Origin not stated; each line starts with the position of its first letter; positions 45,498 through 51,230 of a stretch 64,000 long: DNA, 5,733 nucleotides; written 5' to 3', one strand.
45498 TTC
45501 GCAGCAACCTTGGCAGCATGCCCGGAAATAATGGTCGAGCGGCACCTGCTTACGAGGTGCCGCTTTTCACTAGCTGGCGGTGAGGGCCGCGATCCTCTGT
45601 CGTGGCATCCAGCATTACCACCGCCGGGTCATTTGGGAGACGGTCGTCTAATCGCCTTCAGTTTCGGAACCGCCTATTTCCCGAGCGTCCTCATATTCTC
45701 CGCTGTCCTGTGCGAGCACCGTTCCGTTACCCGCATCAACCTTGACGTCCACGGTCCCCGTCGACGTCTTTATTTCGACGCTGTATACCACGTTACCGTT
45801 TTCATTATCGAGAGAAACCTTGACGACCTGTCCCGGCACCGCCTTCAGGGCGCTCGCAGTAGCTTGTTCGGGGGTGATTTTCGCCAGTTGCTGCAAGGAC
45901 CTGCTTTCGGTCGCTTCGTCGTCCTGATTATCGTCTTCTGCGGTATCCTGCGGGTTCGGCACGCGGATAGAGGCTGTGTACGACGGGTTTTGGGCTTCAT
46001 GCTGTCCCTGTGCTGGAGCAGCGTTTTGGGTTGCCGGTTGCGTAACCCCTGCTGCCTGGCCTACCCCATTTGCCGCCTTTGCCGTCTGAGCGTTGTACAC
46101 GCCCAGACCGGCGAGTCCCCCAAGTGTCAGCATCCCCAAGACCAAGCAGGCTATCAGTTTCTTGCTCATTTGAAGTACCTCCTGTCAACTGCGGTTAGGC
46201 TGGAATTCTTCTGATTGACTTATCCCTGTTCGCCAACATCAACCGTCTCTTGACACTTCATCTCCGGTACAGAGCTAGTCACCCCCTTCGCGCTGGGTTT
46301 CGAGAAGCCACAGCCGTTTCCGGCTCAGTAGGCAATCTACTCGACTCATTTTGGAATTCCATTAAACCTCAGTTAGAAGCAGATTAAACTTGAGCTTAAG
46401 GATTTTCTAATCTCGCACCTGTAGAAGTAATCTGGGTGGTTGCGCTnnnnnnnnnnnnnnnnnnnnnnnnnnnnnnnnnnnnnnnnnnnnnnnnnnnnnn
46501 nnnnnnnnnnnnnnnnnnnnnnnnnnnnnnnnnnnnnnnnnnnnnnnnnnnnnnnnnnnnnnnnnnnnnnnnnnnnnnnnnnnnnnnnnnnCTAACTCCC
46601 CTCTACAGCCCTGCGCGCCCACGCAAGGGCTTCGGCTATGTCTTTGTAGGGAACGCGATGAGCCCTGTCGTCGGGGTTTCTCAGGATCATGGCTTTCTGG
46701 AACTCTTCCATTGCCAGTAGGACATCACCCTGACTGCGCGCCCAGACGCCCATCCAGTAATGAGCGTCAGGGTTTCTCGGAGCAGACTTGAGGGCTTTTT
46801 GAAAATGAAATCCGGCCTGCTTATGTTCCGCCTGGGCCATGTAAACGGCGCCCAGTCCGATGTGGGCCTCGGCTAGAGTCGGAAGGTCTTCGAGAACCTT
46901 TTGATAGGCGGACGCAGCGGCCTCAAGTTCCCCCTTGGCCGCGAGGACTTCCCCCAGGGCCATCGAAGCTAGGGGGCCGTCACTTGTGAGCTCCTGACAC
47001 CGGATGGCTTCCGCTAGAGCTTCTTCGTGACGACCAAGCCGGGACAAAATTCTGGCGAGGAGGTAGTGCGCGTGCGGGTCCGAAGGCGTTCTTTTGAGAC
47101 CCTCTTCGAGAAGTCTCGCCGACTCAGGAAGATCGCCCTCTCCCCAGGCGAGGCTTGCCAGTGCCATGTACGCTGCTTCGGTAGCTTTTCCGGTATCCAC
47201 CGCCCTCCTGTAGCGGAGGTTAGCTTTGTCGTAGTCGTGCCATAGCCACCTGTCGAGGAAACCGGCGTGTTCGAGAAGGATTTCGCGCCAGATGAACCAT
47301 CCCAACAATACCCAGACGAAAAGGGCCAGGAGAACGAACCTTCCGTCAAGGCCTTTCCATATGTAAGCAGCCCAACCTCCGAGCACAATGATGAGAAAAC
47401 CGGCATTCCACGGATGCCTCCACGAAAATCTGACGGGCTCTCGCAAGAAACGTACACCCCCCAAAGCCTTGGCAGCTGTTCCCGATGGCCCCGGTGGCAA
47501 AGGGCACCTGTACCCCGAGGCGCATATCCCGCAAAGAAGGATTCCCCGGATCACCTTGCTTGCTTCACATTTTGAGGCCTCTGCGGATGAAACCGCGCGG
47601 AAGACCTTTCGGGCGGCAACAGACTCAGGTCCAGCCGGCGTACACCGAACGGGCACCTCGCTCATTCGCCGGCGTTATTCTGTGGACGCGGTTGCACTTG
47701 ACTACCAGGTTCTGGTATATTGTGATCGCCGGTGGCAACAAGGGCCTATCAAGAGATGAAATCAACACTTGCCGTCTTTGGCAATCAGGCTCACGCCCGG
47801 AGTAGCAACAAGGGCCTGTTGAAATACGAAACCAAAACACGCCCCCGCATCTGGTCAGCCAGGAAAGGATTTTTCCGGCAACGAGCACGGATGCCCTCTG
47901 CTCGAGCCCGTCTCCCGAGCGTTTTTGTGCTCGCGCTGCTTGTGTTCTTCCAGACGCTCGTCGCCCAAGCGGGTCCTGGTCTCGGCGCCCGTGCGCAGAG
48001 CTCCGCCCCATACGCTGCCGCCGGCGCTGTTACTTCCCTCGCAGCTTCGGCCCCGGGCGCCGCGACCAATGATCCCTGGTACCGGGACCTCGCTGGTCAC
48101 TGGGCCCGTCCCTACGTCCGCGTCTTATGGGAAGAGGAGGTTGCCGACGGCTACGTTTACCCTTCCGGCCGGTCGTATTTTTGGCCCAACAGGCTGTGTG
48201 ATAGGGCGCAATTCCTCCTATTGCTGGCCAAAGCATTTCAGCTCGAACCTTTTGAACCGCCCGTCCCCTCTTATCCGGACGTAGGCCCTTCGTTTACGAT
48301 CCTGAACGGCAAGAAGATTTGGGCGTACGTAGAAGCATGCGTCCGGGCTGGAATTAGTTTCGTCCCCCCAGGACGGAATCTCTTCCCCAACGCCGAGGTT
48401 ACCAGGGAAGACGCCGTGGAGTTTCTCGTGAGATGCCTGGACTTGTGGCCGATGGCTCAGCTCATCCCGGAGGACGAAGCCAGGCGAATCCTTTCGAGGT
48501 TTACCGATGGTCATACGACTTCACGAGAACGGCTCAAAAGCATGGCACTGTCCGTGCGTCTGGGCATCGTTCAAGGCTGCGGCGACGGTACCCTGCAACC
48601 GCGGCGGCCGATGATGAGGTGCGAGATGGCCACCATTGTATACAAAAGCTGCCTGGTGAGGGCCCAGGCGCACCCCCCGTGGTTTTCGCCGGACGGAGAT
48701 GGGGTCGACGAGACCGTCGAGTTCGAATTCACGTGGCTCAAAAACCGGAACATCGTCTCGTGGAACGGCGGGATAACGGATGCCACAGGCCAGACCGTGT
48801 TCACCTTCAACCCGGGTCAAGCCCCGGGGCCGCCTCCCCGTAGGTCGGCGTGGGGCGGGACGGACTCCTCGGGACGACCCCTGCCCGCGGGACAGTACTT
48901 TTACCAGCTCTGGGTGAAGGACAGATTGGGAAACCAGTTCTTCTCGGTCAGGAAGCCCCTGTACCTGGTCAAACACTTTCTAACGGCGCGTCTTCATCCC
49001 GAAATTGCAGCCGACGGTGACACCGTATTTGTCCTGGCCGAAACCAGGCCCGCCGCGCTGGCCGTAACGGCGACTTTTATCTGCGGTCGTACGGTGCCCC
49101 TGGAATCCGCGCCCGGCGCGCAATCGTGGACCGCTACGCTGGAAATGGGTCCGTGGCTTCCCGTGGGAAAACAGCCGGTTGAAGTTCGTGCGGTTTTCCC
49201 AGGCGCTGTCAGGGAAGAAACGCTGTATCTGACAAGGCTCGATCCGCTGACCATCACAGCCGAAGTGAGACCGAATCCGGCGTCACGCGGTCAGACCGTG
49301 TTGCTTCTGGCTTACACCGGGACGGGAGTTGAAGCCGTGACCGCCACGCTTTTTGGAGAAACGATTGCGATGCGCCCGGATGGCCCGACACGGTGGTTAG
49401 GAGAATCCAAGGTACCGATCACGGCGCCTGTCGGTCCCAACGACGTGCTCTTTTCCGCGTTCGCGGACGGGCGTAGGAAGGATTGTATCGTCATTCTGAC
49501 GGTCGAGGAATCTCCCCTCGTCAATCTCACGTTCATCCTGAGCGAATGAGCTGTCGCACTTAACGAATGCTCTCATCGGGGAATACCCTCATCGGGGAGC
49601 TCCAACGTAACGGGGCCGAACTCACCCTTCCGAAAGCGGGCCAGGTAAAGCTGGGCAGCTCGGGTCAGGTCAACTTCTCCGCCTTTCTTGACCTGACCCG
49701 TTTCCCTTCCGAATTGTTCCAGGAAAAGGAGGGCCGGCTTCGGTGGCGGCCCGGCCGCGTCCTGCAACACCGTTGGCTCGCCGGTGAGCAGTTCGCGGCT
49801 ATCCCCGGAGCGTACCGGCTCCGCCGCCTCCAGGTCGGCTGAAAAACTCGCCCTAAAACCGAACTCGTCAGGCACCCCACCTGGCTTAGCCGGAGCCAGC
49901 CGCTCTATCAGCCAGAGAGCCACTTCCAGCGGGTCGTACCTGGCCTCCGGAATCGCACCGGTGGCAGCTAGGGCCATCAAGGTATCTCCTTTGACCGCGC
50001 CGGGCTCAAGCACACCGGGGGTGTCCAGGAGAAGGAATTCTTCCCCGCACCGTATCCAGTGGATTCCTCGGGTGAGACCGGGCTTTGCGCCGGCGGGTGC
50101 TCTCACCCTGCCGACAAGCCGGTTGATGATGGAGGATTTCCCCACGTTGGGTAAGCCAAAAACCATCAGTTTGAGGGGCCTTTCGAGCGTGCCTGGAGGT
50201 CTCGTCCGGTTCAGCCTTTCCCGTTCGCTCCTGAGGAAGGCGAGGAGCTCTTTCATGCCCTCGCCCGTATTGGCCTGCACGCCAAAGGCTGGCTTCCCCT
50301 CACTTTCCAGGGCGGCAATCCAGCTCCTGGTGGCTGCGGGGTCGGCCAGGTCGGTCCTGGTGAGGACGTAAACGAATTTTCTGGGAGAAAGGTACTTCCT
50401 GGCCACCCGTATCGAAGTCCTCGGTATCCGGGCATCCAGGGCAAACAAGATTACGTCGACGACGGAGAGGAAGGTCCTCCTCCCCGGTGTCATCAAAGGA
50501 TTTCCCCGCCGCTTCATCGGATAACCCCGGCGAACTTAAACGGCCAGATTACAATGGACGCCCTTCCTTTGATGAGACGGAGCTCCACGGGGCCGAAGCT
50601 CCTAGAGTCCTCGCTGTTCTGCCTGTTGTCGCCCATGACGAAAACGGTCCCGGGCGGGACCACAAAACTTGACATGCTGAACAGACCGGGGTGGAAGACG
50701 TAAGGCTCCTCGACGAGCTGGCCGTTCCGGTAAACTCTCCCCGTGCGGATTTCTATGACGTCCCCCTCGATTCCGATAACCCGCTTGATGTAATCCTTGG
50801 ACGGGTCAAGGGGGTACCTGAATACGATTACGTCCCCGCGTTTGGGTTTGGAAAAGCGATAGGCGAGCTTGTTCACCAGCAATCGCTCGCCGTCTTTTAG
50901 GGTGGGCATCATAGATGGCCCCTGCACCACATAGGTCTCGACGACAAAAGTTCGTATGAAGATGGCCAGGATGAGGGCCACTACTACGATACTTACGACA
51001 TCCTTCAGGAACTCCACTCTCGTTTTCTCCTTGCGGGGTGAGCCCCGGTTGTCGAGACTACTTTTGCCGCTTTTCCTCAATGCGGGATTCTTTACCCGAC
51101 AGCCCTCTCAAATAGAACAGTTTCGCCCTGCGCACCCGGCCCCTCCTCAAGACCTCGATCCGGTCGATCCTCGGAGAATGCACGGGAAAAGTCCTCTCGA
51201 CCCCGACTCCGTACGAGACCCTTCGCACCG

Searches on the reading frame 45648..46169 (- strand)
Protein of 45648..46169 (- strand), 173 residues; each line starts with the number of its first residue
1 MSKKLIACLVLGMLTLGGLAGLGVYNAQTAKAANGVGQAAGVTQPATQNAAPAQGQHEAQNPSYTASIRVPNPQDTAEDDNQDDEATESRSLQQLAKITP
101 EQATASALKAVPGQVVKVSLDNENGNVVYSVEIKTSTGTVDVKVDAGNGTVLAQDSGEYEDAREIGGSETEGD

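Call 3: search_protein_families(library=pfam, proteins=[window:45648-46169:-], max_evalue=0.01)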
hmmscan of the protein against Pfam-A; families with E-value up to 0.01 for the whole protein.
window:45648-46169:- (173 aa): 2 families
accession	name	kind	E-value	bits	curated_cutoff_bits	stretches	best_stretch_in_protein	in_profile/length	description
PF03413.25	PepSY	-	6.4e-15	55.7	24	1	97-154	1-59/60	Peptidase propeptide and YPEB domain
PF13860.13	FlgD_ig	-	0.004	17.5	27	1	112-153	21-65/79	FlgD Ig-like domain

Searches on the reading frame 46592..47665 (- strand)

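Call 72: search_protein_families(library=pfam, proteins=[window:46592-47665:-], max_evalue=0.0001)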
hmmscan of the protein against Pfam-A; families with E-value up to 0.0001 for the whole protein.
window:46592-47665:- (357 aa): 17 families
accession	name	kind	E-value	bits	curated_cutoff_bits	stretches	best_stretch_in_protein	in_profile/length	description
PF07719.23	TPR_2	-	6.9e-20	69.9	27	0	265-298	1-34/34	Tetratricopeptide repeat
PF13414.12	TPR_11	-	7e-18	64.5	26.8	1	238-278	1-41/42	TPR repeat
PF13432.12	TPR_16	-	7.4e-18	65.1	32.7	1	168-220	2-53/65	Tetratricopeptide repeat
PF13431.12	TPR_17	-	1.1e-14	53.8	24.4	1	185-217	1-33/34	Tetratricopeptide repeat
PF14559.12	TPR_19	-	4.5e-14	53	25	2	174-219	2-47/68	Tetratricopeptide repeat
PF13181.12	TPR_8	-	7.4e-13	48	25.7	0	198-227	2-31/34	Tetratricopeptide repeat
PF00515.34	TPR_1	-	5e-12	45.5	27.8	0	265-298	1-34/34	Tetratricopeptide repeat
PF13428.12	TPR_14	-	1.3e-11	44.4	23.5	1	164-206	2-44/44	Tetratricopeptide repeat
PF13424.12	TPR_12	-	2.3e-10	40.9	30.1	0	264-325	2-64/77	Tetratricopeptide repeat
PF12895.13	ANAPC3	-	1.4e-09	38.6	27.2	0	143-218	3-77/82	Anaphase-promoting complex, cyclosome, subunit 3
PF13176.12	TPR_7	-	1e-08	35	27.9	0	236-260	4-27/36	Tetratricopeptide repeat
PF23914.1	TPR_CcmH_CycH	-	2.9e-08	34.2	42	1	235-334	54-156/158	Cytochrome c-type biogenesis protein H TPR domain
PF25064.1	ARM_TT21_5th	-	2.3e-06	28.4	27.8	0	233-325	3-98/117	TT21 fifth ARM repeats domain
PF24575.1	TPR_Slam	-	3.2e-06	27.9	35.2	0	229-285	45-101/104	Surface lipoprotein assembly modifier, N-terminal TPR repeats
PF07721.20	TPR_4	-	1e-05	26.1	27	0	197-219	1-23/26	Tetratricopeptide repeat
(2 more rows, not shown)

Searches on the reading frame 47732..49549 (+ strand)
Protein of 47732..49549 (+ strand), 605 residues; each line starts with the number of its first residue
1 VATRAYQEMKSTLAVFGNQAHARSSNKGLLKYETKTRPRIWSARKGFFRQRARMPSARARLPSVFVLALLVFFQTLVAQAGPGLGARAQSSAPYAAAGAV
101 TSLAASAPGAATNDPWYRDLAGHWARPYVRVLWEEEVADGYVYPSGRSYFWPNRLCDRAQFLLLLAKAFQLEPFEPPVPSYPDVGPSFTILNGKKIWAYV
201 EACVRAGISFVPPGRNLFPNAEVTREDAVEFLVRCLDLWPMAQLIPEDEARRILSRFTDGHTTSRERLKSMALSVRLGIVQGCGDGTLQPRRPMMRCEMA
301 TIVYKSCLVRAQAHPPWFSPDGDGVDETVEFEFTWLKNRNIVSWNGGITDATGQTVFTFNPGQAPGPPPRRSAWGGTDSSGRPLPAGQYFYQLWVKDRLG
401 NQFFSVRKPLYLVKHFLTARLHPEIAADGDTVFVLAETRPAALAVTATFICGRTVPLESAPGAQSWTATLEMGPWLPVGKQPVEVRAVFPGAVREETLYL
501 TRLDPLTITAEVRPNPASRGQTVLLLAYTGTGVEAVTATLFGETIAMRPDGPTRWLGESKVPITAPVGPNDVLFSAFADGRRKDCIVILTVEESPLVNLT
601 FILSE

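Call 72: search_protein_families(library=pfam, proteins=[window:47732-49549:+], max_evalue=0.0001)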
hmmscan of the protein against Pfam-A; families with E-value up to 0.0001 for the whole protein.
window:47732-49549:+ (605 aa): 1 family
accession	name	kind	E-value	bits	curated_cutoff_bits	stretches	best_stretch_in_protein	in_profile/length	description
PF00395.25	SLH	-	1.2e-12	48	20.8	0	195-228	7-43/44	S-layer homology domain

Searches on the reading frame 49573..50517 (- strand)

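Call 72: search_protein_families(library=pfam, proteins=[window:49573-50517:-], max_evalue=0.0001)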
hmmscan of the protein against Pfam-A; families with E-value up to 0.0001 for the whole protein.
window:49573-50517:- (314 aa): 2 families
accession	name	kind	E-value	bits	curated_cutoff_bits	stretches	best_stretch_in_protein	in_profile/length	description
PF01926.29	MMR_HSR1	-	4.8e-15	56.1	21.9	1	117-178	2-64/113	50S ribosome-binding GTPase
PF03193.22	RsgA_GTPase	-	2.1e-06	28.1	30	0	119-172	111-171/174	RsgA GTPase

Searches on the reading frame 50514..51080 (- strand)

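Call 72: search_protein_families(library=pfam, proteins=[window:50514-51080:-], max_evalue=0.0001)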
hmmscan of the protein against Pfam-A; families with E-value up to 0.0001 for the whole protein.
window:50514-51080:- (188 aa): 2 families
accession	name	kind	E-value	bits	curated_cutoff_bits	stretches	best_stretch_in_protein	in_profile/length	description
PF10502.14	Peptidase_S26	-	3.5e-52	177.2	22.9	1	26-179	2-168/168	Signal peptidase, peptidase S26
PF00717.28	Peptidase_S24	-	7.4e-05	22.9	23.3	0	51-111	39-91/116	Peptidase S24-like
